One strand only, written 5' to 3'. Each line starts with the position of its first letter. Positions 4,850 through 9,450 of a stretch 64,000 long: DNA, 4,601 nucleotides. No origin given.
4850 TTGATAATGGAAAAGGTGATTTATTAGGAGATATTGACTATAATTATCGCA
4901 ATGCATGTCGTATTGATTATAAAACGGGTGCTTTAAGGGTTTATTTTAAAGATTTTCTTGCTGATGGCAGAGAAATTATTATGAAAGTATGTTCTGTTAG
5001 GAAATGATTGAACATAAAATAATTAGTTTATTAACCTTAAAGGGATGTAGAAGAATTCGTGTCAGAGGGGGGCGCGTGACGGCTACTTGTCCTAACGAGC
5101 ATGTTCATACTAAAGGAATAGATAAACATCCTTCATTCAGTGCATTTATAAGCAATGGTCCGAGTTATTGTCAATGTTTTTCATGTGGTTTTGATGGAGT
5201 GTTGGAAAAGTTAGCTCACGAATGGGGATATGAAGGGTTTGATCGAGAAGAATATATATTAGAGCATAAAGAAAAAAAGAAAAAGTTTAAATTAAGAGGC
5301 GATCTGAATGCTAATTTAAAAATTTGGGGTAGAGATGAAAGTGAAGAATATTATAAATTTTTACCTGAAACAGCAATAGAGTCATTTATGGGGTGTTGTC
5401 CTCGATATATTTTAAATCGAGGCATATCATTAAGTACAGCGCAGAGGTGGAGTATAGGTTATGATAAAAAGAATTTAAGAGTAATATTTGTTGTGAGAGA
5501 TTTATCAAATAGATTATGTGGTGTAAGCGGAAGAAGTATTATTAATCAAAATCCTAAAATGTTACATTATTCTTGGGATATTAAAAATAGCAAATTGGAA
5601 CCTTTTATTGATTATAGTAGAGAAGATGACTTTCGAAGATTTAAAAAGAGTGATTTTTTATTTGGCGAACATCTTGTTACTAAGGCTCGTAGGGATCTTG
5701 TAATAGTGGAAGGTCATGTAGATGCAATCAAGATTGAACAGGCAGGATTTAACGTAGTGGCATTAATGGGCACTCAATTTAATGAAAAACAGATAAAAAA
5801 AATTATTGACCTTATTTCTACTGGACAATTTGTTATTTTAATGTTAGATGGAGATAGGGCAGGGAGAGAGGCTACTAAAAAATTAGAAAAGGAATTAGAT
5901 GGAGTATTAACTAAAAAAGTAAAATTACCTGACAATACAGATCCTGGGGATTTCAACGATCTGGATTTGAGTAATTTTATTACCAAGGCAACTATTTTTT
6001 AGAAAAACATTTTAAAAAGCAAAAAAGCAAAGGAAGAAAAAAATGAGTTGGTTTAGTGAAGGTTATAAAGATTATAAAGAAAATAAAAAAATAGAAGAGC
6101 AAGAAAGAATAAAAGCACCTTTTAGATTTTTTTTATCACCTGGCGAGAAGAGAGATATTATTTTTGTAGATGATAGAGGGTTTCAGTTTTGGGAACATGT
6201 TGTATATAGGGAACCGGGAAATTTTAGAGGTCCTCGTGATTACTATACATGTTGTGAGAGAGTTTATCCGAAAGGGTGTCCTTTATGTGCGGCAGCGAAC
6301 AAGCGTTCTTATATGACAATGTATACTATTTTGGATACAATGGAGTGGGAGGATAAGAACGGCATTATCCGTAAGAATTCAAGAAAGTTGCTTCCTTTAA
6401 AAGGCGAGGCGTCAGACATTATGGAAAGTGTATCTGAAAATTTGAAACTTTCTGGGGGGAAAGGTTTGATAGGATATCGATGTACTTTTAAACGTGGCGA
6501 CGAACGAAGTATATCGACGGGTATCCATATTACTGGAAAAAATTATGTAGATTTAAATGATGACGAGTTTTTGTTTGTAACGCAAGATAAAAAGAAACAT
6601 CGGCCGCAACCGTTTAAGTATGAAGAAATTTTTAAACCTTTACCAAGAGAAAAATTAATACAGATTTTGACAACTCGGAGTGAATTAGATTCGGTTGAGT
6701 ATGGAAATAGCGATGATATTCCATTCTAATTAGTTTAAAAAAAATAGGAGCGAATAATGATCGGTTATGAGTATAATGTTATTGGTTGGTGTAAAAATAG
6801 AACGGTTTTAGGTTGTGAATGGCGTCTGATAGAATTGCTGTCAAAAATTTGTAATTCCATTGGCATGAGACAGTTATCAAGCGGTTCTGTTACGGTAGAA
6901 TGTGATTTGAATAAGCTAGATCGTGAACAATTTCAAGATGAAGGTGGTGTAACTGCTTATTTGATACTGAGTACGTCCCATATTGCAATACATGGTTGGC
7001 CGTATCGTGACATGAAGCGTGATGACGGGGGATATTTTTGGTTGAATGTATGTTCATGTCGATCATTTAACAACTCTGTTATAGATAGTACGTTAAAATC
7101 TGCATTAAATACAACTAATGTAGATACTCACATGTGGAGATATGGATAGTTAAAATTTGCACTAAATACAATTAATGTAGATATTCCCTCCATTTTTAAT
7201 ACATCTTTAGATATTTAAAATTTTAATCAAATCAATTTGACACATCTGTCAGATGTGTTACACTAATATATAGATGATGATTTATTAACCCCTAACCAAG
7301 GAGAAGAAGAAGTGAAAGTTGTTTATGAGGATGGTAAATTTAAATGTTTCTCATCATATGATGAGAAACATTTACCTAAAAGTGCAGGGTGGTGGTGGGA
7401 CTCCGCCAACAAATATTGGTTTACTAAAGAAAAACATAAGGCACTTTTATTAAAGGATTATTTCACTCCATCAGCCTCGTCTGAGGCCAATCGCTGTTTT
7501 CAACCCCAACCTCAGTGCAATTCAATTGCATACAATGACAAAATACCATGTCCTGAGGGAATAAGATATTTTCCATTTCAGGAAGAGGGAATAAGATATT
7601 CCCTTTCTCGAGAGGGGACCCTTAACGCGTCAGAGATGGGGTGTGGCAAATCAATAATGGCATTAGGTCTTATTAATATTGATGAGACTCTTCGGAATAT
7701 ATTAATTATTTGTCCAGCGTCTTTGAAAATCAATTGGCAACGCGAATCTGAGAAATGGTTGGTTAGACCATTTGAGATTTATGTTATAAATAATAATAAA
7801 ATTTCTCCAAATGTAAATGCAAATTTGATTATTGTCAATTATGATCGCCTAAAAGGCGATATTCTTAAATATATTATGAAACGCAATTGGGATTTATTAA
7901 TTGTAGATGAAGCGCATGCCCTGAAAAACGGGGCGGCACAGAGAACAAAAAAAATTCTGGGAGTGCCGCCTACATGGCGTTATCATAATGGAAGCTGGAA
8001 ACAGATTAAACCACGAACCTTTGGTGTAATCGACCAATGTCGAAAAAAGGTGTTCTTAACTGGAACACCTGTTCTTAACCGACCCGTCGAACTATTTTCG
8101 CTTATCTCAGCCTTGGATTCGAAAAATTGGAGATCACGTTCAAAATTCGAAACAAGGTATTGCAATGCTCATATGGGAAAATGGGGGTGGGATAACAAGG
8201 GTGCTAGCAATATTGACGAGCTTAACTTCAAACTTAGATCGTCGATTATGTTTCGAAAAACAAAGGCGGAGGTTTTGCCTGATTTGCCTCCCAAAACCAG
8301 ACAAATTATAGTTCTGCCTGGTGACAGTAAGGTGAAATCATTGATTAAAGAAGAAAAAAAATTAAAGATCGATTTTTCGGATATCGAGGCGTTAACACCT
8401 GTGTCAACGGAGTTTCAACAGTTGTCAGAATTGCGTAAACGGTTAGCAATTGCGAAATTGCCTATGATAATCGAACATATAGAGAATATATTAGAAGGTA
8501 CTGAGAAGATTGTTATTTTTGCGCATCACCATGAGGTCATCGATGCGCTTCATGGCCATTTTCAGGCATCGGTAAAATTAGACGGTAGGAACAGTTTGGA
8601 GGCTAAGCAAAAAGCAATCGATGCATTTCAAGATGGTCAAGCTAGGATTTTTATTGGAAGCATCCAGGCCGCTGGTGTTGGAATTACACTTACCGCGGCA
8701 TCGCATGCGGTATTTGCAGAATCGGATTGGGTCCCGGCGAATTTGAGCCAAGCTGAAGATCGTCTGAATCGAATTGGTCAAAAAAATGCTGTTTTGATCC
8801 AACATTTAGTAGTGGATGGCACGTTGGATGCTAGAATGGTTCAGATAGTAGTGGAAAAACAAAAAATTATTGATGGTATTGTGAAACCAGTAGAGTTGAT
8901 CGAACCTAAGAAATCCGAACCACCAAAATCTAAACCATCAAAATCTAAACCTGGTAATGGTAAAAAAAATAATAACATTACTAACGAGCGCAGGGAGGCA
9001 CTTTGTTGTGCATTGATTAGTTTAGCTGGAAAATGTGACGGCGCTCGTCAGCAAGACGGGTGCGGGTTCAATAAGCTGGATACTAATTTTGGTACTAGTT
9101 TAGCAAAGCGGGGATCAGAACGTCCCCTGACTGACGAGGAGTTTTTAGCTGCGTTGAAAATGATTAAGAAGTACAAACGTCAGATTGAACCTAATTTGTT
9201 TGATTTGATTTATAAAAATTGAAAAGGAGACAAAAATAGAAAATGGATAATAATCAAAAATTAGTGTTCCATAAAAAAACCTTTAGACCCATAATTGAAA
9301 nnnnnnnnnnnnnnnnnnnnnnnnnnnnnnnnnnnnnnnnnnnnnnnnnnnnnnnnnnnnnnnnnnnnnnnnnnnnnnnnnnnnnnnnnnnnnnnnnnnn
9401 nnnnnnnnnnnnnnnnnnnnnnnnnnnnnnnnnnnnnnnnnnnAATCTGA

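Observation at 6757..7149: AdoMet-decarboxylase-like pyruvoyl enzyme encoded next to the replication genes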

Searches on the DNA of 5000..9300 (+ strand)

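Call 7: search_dna_similar(query=window:5000-9300:+, collection=phages, mode=distant, max_rows=20)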
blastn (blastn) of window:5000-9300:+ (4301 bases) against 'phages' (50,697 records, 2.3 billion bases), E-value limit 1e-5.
No match.
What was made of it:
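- Tried and rejected: DNA similarity of 5000-9300 to 50,697 phage records found no match (call 7), so there is no annotated close relative.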

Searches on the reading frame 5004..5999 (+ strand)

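Call 3: search_protein_families(library=pfam, proteins=[window:5004-5999:+], max_evalue=1)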
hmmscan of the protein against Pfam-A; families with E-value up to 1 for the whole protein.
window:5004-5999:+ (332 aa): 7 families
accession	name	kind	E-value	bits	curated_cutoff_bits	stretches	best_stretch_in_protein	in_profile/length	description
PF13155.12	Toprim_2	-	9.7e-15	55.2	22.1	1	233-317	1-87/88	Toprim-like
PF01751.28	Toprim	-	1.1e-12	48.4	23.1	1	232-304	2-86/96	Toprim domain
PF13662.12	Toprim_4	-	7.1e-12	45.8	25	1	232-298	3-74/85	Toprim domain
PF13362.12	Toprim_3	-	8e-05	23.5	27.2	1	232-320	2-88/95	Toprim domain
PF08275.17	DNAG_N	-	8.9e-05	23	26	1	159-185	78-105/128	DNA primase catalytic core, N-terminal domain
PF19898.4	DUF6371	-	0.00075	19.8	27.7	1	145-242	19-111/150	Domain of unknown function (DUF6371)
PF15569.11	Imm40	-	0.18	12.8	25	1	152-209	11-69/90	Immunity protein 40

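Call 4: search_protein_families(library=phrogs, proteins=[window:5004-5999:+], max_evalue=0.01)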
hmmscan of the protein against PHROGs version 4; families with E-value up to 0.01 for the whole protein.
window:5004-5999:+ (332 aa): 7 families
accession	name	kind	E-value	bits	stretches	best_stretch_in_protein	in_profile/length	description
phrog_47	-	DNA, RNA and nucleotide metabolism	3.2e-41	142.8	1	3-322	28-326/947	DNA primase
phrog_6444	-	DNA, RNA and nucleotide metabolism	1.9e-20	74.2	1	153-317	197-350/577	DNA primase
phrog_239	-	DNA, RNA and nucleotide metabolism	3.9e-16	60.1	1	28-319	44-294/801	DNA primase/helicase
phrog_849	-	DNA, RNA and nucleotide metabolism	2.4e-12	47.5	1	218-313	227-326/435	DNA primase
phrog_22173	-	DNA, RNA and nucleotide metabolism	4.4e-12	47.1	1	214-322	19-126/133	DNA primase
phrog_6088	-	DNA, RNA and nucleotide metabolism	4.6e-08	33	1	155-322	122-284/772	DNA primase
phrog_1139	-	DNA, RNA and nucleotide metabolism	7.2e-07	28.6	1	225-324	171-272/895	DNA primase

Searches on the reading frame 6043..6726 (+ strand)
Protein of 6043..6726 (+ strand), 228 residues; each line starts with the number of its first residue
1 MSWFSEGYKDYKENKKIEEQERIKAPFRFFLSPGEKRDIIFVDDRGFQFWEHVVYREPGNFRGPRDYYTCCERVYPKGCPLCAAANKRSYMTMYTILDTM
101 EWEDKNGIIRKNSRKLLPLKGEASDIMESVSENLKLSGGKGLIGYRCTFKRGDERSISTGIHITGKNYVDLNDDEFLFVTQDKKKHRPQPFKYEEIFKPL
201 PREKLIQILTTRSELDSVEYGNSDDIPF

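Call 3: search_protein_families(library=pfam, proteins=[window:6043-6726:+], max_evalue=1)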
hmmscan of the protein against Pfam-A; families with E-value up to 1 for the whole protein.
window:6043-6726:+ (228 aa): 0 families

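Call 4: search_protein_families(library=phrogs, proteins=[window:6043-6726:+], max_evalue=0.01)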
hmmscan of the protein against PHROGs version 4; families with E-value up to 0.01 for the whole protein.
window:6043-6726:+ (228 aa): 1 family
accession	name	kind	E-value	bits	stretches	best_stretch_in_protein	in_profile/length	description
phrog_17226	-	unknown function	1.9e-18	67.7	1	13-203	57-253/307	-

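Call 52: search_protein_families(library=padloc, proteins=[window:6043-6726:+], max_evalue=0.01)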
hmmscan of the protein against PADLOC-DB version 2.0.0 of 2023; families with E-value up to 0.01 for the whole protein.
window:6043-6726:+ (228 aa): 0 families

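Call 82: search_solved_structures(query=window:6043-6726:+, max_evalue=1, show_alignments=1)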
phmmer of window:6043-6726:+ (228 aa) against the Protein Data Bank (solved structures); distinct sequences matched with E-value up to 1: 2.
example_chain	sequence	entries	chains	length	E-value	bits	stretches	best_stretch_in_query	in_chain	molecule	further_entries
7vm0_A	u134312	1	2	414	0.09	15.6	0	6-49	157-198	Glycosyl transferase family 1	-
8h5d_A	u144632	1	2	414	0.091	15.5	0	6-49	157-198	Glycosyltransferase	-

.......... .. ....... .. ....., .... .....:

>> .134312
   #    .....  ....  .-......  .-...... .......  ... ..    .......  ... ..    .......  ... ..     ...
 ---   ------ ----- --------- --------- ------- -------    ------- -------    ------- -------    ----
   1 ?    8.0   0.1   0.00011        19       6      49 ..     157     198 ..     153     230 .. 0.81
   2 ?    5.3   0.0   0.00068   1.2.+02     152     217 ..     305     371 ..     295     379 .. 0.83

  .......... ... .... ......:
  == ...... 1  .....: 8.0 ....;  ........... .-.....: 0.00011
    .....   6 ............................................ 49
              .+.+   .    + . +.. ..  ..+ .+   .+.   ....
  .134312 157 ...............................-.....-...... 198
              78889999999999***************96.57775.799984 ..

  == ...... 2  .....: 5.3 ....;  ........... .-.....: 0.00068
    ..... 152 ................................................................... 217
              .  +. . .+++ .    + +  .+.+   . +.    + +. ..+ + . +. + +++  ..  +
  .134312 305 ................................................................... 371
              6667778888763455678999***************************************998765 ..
